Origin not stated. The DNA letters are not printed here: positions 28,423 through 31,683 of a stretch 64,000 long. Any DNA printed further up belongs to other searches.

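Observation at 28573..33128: Orphan AddB-like helicase-nuclease subunit, with no AddA, co-clustered with yhaM exonuclease and recO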

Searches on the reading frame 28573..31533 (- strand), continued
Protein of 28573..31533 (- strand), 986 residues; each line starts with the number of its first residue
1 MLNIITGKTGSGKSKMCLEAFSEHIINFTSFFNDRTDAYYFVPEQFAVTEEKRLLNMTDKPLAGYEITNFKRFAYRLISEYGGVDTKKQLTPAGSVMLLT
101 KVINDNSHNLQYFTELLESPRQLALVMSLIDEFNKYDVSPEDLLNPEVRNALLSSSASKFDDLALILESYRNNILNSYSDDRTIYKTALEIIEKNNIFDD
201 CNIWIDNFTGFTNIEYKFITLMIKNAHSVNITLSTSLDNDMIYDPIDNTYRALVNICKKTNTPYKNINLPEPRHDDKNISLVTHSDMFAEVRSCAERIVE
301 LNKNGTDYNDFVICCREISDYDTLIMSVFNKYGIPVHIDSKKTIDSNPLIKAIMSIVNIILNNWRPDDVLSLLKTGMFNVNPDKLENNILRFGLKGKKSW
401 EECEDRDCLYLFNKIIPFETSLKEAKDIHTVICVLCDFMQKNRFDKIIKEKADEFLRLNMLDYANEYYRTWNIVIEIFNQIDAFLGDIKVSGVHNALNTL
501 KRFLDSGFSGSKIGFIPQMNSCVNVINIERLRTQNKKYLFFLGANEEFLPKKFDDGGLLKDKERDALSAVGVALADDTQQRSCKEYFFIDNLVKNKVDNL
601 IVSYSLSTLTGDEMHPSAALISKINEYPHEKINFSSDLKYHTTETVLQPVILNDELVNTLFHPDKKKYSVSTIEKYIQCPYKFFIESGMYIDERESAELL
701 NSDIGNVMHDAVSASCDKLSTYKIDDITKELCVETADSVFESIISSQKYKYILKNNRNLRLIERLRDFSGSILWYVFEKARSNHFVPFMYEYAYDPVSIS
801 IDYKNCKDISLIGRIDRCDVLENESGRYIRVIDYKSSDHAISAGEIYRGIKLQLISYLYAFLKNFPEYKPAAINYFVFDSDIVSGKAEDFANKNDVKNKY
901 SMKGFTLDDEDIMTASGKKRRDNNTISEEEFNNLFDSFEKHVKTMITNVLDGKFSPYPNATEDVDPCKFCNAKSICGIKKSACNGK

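Call 56: list_cluster_members(proteins=[P0197, P0198, P0199, P0200, P0201, P0202, P0203, P0204, P0205, P0207])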
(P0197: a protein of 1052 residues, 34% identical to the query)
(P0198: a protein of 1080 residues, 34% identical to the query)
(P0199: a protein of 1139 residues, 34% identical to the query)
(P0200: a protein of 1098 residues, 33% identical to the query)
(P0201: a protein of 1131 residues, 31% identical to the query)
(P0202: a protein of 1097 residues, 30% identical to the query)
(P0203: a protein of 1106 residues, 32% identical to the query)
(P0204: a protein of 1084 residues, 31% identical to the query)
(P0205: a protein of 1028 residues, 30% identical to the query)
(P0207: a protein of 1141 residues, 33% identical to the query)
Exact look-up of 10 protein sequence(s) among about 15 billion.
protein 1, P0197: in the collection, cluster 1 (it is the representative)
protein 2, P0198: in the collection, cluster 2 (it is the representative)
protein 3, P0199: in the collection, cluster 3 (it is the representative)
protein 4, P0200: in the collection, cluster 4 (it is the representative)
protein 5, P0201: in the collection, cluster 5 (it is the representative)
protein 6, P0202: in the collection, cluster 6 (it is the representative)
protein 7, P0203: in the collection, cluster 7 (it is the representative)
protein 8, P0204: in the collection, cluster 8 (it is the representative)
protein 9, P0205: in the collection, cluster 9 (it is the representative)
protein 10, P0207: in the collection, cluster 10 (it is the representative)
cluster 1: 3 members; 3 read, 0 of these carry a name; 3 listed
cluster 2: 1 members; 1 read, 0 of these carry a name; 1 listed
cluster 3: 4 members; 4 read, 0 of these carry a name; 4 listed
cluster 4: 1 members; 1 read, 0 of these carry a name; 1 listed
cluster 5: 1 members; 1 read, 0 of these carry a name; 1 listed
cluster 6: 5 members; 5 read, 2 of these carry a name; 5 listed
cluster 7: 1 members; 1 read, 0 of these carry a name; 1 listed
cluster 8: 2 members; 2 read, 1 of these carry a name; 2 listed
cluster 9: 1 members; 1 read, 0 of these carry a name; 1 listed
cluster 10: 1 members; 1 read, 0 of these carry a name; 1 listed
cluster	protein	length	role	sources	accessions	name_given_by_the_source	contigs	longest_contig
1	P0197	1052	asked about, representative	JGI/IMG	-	-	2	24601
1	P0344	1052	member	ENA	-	-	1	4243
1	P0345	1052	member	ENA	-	-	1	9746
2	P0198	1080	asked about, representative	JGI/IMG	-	-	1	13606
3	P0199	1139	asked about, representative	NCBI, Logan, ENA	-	-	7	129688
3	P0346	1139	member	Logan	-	-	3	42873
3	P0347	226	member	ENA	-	-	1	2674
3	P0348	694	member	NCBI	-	-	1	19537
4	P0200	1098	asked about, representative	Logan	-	-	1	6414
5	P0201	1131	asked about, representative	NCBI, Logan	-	-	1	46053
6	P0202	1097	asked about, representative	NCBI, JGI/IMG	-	ATP-dependent helicase/nuclease subunit B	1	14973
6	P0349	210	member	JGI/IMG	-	ATP-dependent helicase/nuclease subunit B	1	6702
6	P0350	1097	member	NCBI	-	-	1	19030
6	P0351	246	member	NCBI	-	-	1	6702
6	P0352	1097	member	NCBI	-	-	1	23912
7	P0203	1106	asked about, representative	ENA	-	-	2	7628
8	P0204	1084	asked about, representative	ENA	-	-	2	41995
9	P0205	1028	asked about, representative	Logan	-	-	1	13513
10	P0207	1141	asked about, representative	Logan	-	-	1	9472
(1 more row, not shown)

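Call 64: predict_structure(alignment_id=A2)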
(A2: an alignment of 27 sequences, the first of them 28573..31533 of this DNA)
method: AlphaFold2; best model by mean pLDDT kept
length: 986 residues; sequences in the alignment: 27
mean_pLDDT: 85.0   pTM: 0.72
mean pLDDT of the five models: 85.0, 83.5, 82.0, 81.4, 78.3
residues with pLDDT >= 90: 408; 70-90: 489; 50-70: 55; < 50: 34
segments of 3 or more residues with pLDDT < 50: 636-648, 880-898
pLDDT, mean of each block of 10 residues (from residue 1): 90 89 81 74 82 82 83 89 75 87 91 82 87 90 85 81 94 86 89 88 90 91 93 87 89 93 91 75 92 95 92 92 91 89 88 96 95 93 92 90 92 94 94 96 94 90 88 92 92 92 87 77 89 82 91 80 86 83 91 88 90 89 89 57 43 87 76 88 86 80 77 84 85 89 83 81 82 81 81 89 86 90 90 78 84 92 93 79 41 48 86 81 87 93 91 82 67 68 50
secondary structure, 60 per line:
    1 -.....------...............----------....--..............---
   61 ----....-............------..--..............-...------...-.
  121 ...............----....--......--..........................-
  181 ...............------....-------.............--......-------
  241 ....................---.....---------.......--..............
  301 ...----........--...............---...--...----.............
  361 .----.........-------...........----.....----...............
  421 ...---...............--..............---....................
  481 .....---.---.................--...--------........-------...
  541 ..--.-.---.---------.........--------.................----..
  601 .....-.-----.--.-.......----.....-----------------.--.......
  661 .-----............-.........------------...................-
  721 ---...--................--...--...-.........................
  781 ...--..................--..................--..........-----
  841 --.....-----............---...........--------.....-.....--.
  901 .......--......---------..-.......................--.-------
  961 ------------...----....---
elements in order (helices of 4 or more, strands of 3 or more residues): E2-6 H13-27 E38-41 H44-57 E65-68 H70-81 H92-105 H120-135 H140-143 H146-151 H154-177 H181-195 E202-205 H213-225 E228-233 H241-260 E264-268 E278-284 H287-303 E311-315 H318-332 E336-338 E341-343 H348-361 H366-374 H382-392 H397-401 H406-423 H428-441 H444-457 H461-485 H493-509 E512-514 E523-527 E538-542 H561-569 H578-594 E599-605 H618-624 E629-633 H654-661 E667-669 H670-678 H680-688 H701-719 H729-744 H756-783 E786-803 E806-823 E826-835 H843-847 H853-864 E868-878 H887-891 H893-897 E900-907 H910-915 H928-950 H980-983

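Call 66: fold_search(model_id=the predicted structure, library=pdb)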
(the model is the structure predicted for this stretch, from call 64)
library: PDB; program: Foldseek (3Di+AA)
matches with E <= 10: 427; with E <= 0.001: 64
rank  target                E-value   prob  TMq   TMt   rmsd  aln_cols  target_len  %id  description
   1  4ceh_B                1.7e-61  1.00  0.81  0.70   6.4      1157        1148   21  Crystal structure of AddAB with a forked DNA substrate (released 2014-03-12)
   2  4cej_B                1.7e-60  1.00  0.81  0.70   6.4      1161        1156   21  Crystal structure of AddAB-DNA-ADPNP complex at 3 Angstrom resolution (released 2014-03-12)
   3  4cei_B                9.5e-60  1.00  0.81  0.70   6.1      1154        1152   21  Crystal structure of ADPNP-bound AddAB with a forked DNA substrate (released 2014-03-12)
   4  3u4q_B                2.3e-58  1.00  0.79  0.70   6.6      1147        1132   22  Structure of AddAB-DNA complex at 2.8 angstroms (released 2012-03-21)
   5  3u44_B                4.9e-58  1.00  0.80  0.70   6.6      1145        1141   22  Crystal structure of AddAB-DNA complex (released 2012-03-21)
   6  7sjr_A                7.6e-22  1.00  0.52  0.56  10.7      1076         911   12  Cryo-EM structure of AdnA-AdnB(W325A) in complex with DNA and AMPPNP (released 2021-12-22)
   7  8b1t_C                2.0e-21  1.00  0.52  0.48  14.7      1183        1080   11  RecBCD-DNA in complex with the phage protein Abc2 (released 2022-12-28)
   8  9np6_A                1.2e-20  1.00  0.50  0.55  10.8      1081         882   12  Cryo-EM structure of AdnA(D934A)-AdnB(D1014A) in complex with AMPPNP and blunt end DNA (released 2025-03-19)
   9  6ppj_A                1.5e-20  1.00  0.52  0.56  10.7      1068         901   11  Cryo-EM structure of AdnA(D934A)-AdnB(D1014A) in complex with AMPPNP (released 2019-11-20)
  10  2is6_B                7.2e-20  1.00  0.38  0.55  12.2       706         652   14  Crystal structure of UvrD-DNA-ADPMgF3 ternary complex (released 2007-01-09)
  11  4cej_A                3.0e-19  1.00  0.38  0.33  29.8      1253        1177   11  Crystal structure of AddAB-DNA-ADPNP complex at 3 Angstrom resolution (released 2014-03-12)
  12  4ceh_A                3.8e-19  1.00  0.40  0.35  29.2      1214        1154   12  Crystal structure of AddAB with a forked DNA substrate (released 2014-03-12)
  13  2is4_A                6.9e-19  1.00  0.37  0.55  13.7       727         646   15  Crystal structure of UvrD-DNA-ADPNP ternary complex (released 2007-01-09)
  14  2is4_B                8.7e-19  1.00  0.37  0.56  11.7       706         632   16  Crystal structure of UvrD-DNA-ADPNP ternary complex (released 2007-01-09)
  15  4c30_F                1.3e-18  1.00  0.38  0.58  12.8       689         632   11  Crystal structure of Deinococcus radiodurans UvrD in complex with DNA, form 2 (released 2013-10-30)
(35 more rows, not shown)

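Call 74: search_protein_families(library=padloc, proteins=[window:28573-31533:-], max_evalue=0.001)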
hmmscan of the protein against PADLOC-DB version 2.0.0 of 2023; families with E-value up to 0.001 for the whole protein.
window:28573-31533:- (986 aa): 2 families
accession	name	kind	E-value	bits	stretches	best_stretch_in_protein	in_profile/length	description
PDLC01250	Cas4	-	5.6e-05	21.5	0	806-864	57-104/168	"CAS-I,CAS-II,CAS-III,CAS-IV,CAS-V,CAS-VI; acquisition_associated"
PDLC01447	Cas4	-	0.00066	18.2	0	665-977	2-158/161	"CAS-I,CAS-II,CAS-III,CAS-IV,CAS-V,CAS-VI; acquisition_associated"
